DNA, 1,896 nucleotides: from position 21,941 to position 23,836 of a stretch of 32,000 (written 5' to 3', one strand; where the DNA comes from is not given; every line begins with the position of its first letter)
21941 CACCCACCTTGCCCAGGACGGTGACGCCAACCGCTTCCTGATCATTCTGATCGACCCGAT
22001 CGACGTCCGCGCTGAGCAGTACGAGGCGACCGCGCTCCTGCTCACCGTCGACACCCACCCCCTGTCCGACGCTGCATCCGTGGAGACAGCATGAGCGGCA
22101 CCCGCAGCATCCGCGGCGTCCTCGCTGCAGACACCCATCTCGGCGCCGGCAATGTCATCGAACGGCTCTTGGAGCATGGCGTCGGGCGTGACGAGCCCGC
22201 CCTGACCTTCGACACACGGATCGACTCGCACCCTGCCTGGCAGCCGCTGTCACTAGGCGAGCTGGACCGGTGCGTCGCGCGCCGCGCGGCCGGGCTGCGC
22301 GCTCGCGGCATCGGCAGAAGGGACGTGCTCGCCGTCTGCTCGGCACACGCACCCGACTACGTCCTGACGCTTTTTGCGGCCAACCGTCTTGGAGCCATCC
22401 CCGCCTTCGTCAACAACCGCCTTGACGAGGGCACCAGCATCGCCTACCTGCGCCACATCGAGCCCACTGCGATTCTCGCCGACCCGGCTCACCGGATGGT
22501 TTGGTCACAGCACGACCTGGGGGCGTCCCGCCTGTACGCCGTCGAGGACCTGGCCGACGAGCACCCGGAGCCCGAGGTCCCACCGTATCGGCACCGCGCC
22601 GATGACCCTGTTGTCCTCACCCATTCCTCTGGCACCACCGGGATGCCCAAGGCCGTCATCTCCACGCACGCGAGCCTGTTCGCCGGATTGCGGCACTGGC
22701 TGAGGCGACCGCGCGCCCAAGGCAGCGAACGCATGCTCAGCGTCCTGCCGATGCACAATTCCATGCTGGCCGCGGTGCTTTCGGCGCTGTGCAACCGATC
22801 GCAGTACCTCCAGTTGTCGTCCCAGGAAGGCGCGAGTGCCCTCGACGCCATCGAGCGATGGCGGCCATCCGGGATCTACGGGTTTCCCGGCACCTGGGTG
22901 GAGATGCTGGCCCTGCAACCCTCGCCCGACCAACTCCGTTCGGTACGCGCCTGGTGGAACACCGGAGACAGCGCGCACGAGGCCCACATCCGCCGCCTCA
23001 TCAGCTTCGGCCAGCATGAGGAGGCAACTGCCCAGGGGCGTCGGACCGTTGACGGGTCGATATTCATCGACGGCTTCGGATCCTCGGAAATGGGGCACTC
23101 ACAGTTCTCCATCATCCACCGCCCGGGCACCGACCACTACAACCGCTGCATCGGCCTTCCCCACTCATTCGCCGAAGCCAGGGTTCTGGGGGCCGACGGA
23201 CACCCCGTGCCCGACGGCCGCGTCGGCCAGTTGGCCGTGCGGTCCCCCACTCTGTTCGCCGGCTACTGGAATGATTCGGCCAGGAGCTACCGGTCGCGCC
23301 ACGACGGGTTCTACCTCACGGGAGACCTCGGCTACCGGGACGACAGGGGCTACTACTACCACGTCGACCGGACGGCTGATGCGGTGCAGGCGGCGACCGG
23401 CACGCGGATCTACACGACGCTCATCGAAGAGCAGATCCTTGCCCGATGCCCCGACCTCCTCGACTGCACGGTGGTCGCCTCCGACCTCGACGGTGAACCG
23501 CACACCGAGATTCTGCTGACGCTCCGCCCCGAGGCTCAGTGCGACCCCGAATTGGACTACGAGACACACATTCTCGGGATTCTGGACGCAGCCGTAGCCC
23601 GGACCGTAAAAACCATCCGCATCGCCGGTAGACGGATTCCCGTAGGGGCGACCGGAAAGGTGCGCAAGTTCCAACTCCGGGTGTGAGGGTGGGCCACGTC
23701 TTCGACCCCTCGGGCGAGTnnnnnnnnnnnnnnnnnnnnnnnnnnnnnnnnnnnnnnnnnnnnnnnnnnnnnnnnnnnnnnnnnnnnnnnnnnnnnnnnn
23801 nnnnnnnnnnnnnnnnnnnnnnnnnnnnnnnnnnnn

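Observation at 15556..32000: Co-directional ~16.5 kb gene set joining a nitrite-forming enzyme pair, two ANL enzymes, a discrete KS/ACP/KR system, UbiX/UbiD, DAHP synthase and a GSA-type aminotransferase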

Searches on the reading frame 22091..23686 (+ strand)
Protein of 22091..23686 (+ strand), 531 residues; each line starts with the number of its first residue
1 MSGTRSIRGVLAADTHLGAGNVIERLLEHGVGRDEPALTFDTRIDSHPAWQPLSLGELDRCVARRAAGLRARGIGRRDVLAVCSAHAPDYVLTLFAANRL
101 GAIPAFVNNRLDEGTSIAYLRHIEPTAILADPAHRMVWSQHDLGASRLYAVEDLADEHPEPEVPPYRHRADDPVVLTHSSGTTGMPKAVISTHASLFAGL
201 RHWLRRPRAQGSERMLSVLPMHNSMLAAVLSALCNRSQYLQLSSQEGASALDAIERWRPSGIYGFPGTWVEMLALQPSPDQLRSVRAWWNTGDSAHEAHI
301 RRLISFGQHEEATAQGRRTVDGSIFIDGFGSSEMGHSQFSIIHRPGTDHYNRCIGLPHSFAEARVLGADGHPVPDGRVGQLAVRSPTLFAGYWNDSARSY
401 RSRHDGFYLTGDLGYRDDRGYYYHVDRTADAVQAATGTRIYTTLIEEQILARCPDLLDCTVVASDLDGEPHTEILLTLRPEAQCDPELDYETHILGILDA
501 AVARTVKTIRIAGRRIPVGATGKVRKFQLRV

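Call 6: search_protein_families(library=pfam, proteins=[window:22091-23686:+], max_evalue=0.01)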
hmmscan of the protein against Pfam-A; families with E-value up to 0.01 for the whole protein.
window:22091-23686:+ (531 aa): 1 family
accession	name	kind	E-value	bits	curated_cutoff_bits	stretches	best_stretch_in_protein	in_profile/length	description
PF00501.34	AMP-binding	-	1.7e-47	162.5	29.9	1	34-393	10-384/384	AMP-binding enzyme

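Call 13: find_encoding_contigs(protein=window:22091-23686:+, flank=10000, max_places=6)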
Protein window:22091-23686:+ (531 aa): no gene with exactly this product is on record in the collection.

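Call 17: search_solved_structures(query=window:22091-23686:+, max_evalue=0.00001)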
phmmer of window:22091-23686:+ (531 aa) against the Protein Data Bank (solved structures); distinct sequences matched with E-value up to 0.00001: 141 (the best 60 are shown).
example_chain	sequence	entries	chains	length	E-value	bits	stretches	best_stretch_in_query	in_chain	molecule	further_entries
8ztz_B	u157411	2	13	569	1.4e-104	353.8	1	4-526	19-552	Putative AMP-binding enzyme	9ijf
9bq0_A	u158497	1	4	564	2.7e-88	300.1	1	6-527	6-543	AMP-binding protein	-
8tf7_A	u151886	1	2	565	2.7e-88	300.1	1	6-527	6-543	AMP-binding protein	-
9xb8_A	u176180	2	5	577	5.1e-64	220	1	8-530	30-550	Fatty-acid-CoA ligase FadD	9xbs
8wev_A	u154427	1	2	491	5.3e-33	117.6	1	52-463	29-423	Feruloyl-CoA Synthetase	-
8weu_A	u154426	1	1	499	5.6e-33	117.5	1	52-463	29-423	Fatty-acyl-CoA synthase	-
8r2q_A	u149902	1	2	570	2e-25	92.6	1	53-464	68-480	Probable fatty-acid-CoA ligase FadD5 (Fatty-acid-CoA synthetase) (Fatty-acid-CoA synthase)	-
8r2r_A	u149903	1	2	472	5.4e-24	87.9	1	53-456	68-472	Probable fatty-acid-CoA ligase FadD5 (Fatty-acid-CoA synthetase) (Fatty-acid-CoA synthase)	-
4rm3_A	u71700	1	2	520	2e-21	79.4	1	52-530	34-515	Benzoate-coenzyme A ligase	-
4rlf_A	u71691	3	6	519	2.3e-21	79.2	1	52-530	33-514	Benzoate-coenzyme A ligase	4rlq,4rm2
4eat_A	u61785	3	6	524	2.3e-21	79.2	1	52-530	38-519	Benzoate-coenzyme A ligase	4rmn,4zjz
8ivi_A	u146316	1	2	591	4.6e-21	78.2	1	158-492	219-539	Medium/long-chain-fatty-acid--CoA ligase FadD8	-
6m2u_A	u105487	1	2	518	1.5e-20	76.6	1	52-530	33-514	Benzoate-coenzyme A ligase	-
6m2o_A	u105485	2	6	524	1.5e-20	76.5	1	52-530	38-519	Benzoate-coenzyme A ligase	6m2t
5gxd_A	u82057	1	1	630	6.2e-20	74.5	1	321-463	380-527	AMP-dependent synthetase and ligase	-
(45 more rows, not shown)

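Call 50: search_solved_structures(query=window:22091-23686:+, max_evalue=1e-60, show_alignments=2)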
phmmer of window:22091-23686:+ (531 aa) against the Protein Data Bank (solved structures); distinct sequences matched with E-value up to 1e-60: 4.
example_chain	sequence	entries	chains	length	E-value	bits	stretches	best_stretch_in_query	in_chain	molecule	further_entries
8ztz_B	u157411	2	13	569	1.4e-104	353.8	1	4-526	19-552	Putative AMP-binding enzyme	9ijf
9bq0_A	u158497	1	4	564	2.7e-88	300.1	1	6-527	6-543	AMP-binding protein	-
8tf7_A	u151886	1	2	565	2.7e-88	300.1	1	6-527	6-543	AMP-binding protein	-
9xb8_A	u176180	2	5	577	5.1e-64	220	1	8-530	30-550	Fatty-acid-CoA ligase FadD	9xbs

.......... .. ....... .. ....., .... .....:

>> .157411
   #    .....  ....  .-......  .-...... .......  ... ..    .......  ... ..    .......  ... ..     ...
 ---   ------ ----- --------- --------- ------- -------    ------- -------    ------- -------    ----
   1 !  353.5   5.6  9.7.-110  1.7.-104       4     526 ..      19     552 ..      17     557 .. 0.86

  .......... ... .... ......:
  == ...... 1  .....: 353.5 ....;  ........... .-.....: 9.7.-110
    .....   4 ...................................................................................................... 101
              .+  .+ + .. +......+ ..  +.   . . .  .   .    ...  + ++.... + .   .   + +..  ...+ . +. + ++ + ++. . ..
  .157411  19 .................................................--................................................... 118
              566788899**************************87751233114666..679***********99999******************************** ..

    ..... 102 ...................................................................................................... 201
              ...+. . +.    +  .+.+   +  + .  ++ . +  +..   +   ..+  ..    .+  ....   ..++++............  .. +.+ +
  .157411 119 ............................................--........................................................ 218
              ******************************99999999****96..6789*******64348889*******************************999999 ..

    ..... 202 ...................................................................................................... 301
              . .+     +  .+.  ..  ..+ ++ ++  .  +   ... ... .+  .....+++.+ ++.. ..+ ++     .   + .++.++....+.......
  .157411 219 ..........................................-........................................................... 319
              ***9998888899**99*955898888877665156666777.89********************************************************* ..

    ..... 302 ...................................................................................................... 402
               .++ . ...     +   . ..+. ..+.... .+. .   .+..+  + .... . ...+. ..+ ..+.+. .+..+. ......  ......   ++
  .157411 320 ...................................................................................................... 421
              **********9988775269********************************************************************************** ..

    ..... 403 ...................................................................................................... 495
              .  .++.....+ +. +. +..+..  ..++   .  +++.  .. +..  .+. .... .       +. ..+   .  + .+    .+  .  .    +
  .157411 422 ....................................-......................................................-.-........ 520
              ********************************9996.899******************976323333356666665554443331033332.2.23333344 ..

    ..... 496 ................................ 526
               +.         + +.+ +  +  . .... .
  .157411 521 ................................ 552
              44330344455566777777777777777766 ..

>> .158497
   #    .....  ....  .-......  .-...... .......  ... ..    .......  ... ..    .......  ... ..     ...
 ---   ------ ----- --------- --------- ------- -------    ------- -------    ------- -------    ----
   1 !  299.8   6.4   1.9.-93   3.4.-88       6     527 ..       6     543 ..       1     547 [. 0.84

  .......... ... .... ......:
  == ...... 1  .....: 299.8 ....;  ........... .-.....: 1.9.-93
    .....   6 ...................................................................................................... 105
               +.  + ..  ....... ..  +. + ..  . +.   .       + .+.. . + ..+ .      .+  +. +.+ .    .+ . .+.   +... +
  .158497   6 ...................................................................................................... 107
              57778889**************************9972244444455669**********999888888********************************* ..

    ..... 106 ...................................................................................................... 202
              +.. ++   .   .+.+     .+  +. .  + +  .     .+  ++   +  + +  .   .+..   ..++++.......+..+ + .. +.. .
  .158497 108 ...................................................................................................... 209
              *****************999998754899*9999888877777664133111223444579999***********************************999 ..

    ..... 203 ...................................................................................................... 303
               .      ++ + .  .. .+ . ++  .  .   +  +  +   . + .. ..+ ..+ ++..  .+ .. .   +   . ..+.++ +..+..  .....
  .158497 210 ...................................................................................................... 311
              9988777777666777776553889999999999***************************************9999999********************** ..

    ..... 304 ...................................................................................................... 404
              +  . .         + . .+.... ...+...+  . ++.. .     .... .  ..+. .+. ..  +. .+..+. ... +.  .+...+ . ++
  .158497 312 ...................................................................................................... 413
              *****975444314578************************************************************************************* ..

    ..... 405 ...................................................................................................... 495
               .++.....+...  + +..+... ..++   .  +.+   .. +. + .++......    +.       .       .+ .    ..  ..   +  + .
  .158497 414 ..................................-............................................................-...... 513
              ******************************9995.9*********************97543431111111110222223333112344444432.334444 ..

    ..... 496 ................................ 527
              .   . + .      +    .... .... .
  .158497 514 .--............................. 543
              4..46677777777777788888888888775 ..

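Call 63: search_protein_families(library=ncbifam, proteins=[window:22091-23686:+], max_evalue=0.00001)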
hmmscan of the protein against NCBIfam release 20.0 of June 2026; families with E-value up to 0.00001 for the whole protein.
window:22091-23686:+ (531 aa): 86 families (the best 25 are shown)
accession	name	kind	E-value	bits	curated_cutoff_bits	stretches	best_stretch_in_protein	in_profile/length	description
NF058622.1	AmAvDiazAvaA6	equivalog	7.8e-131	437.2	975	1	6-530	5-544/548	3-aminoavenalumate diazotase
NF004837.0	PRK06187.1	subfamily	7.4e-47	159.8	476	1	53-530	34-519/531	long-chain-fatty-acid--CoA ligase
NF006182.0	PRK08316.1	subfamily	2.9e-36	125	663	2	326-463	316-450/523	fatty acyl-CoA synthetase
NF006572.0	PRK09088.1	equivalog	7e-34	117.3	696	1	55-530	31-484/491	acyl-CoA synthetase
TIGR01733.1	AA-adenyl-dom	subfamily_domain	1.8e-33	115.9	317.4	1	56-459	3-407/409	amino acid adenylation domain-containing protein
NF052580.1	Str24CoAsynCasG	equivalog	6.7e-31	107.2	750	2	54-198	67-215/548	steroid-24-oyl-CoA synthetase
NF006181.0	PRK08314.1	subfamily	1.3e-30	106.2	705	1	162-483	195-506/563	long-chain-fatty-acid--CoA ligase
NF004114.0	PRK05605.1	equivalog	3.8e-30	104.7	766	1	163-506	213-546/575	long-chain-fatty-acid--CoA ligase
NF053567.1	HBDA_AROS1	equivalog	7.3e-30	103.8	1000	1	51-530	38-516/523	3-hydroxybenzoate--CoA ligase HbdA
TIGR02262.1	benz_CoA_lig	subfamily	1.4e-29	103.3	375.25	1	51-530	29-506/508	benzoate-CoA ligase family protein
NF052269.1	Staph_lig_FadD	equivalog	1.5e-29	102.7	650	1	63-465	38-428/499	long-chain-fatty-acid--CoA ligase FadD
NF004822.0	PRK06178.1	equivalog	2e-29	102.6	782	1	354-529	393-563/571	acyl-CoA synthetase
NF005857.1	PRK07786.1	exception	3.1e-28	98.6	733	1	53-465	35-448/513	fatty-acid--CoA ligase FadD5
NF004808.0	PRK06155.1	equivalog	6.4e-28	97.3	722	1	53-530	47-519/542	ATP-dependent acyl-CoA ligase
NF005676.0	PRK07470.1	equivalog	7.1e-28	97.5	774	2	354-530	355-526/544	acyl-CoA synthetase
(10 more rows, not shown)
